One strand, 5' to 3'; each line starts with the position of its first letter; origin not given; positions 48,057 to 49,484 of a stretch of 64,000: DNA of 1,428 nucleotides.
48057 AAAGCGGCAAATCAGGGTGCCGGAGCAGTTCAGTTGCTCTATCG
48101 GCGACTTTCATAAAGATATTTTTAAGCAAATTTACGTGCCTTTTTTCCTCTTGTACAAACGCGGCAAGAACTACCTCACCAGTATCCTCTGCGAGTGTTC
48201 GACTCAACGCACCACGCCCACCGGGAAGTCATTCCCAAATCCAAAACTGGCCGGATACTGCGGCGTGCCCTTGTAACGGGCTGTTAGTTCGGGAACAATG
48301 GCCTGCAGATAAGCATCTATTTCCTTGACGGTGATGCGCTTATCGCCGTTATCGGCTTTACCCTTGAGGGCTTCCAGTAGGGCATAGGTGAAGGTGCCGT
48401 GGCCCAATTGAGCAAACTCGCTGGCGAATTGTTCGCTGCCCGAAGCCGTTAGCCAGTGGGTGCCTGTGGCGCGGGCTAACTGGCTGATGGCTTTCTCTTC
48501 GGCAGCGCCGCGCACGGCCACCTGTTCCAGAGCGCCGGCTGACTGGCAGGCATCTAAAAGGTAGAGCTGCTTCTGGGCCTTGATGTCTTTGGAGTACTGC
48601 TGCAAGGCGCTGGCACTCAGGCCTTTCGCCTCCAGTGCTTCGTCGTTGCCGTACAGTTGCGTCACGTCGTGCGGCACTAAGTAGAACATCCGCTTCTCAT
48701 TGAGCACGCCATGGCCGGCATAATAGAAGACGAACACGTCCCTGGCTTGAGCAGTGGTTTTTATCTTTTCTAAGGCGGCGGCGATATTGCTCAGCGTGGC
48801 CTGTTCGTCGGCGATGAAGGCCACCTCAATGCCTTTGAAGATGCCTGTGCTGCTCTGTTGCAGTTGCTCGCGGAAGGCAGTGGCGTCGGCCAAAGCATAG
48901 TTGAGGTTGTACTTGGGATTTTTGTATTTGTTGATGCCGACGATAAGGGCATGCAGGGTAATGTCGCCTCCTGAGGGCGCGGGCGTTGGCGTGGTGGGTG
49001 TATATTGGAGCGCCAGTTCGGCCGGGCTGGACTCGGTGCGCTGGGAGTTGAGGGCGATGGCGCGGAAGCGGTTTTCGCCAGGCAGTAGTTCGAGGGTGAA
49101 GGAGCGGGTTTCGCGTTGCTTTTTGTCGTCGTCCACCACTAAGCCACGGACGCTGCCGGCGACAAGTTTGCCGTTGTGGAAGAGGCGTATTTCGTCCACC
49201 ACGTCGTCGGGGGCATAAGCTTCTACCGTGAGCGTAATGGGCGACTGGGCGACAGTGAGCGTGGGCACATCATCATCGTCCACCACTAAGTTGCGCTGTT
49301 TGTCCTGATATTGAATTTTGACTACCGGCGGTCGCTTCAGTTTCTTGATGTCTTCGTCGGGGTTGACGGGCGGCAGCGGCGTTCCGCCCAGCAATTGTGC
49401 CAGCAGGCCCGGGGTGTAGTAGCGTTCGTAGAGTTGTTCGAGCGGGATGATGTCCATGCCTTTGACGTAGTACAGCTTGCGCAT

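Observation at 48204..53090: Tandem exported cysteine proteases (C1-DUF4384 followed by beta-propeller-C14) with unusual domain order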

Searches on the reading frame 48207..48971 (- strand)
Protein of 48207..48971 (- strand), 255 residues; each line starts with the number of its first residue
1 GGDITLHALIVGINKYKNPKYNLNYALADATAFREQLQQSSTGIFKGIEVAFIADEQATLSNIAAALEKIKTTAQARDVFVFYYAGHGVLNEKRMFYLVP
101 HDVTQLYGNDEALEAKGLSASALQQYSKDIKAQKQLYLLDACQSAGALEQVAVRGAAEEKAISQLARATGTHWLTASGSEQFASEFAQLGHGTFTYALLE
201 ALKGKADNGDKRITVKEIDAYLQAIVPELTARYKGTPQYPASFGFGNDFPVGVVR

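Call 94: search_solved_structures(query=A6, max_evalue=1, show_alignments=3)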
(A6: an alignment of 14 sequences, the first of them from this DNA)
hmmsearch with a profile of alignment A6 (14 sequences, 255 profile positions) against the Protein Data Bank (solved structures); distinct sequences matched with E-value up to 1: 21.
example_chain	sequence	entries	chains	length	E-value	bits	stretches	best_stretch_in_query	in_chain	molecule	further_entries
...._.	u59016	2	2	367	0.0017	21.2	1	5-90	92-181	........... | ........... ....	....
4afp_A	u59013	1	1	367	0.0017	21.2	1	5-90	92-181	METACASPASE MCA2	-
4af8_A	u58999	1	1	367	0.0022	20.9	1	5-90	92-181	METACASPASE MCA2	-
4f6o_A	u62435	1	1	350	0.015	18.2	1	8-92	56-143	Metacaspase-1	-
7qp0_A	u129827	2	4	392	0.015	18.1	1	8-90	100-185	Metacaspase-1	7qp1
4f6p_A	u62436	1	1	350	0.017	18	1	8-92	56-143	Metacaspase-1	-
9n3d_A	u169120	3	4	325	0.024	17.5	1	8-89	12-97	Metacaspase-9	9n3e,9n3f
8a53_A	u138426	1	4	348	0.026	17.3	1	8-89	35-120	Metacaspase-9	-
6w8s_A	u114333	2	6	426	0.033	17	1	8-89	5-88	Metacaspase-4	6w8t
3bij_A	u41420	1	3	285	0.039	16.8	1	23-88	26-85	Uncharacterized protein GSU0716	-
6w8r_A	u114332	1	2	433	0.054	16.3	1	8-89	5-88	Metacaspase-4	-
3v4o_A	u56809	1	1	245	0.15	14.8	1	81-148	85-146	Mucosa-associated lymphoid tissue lymphoma translocation protein 1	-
3v4l_A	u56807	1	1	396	0.37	13.5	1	81-147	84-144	Mucosa-associated lymphoid tissue lymphoma translocation protein 1 homolog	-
9mkc_A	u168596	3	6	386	0.4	13.5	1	81-146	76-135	Mucosa-associated lymphoid tissue lymphoma translocation protein 1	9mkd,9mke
8v4x_A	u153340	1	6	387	0.4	13.5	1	81-146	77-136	Mucosa-associated lymphoid tissue lymphoma translocation protein 1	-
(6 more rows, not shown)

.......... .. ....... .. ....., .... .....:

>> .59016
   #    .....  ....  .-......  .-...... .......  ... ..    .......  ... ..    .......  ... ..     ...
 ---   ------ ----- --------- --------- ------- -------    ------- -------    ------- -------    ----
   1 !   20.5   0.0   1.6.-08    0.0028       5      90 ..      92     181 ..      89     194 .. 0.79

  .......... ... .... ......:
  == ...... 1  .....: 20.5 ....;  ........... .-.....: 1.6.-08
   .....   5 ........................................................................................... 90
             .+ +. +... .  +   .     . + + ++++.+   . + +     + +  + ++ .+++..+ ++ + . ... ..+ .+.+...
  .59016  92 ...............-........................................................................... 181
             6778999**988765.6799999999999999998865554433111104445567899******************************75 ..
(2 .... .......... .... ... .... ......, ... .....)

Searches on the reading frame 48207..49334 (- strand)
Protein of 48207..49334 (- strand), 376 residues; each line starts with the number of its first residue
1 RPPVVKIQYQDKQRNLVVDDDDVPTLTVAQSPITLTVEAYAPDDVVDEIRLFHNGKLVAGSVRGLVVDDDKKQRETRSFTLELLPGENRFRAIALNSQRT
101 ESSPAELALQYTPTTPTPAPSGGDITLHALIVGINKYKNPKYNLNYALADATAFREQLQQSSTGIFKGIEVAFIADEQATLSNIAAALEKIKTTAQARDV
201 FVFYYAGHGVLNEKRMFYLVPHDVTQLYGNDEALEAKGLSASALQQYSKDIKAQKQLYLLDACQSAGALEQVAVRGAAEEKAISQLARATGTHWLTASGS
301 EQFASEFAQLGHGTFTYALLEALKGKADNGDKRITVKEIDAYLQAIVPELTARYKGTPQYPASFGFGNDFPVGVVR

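Call 41: search_solved_structures(query=window:48207-49334:-, max_evalue=0.01, show_alignments=2)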
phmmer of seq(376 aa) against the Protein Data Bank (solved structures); distinct sequences matched with E-value up to 0.01: 0.
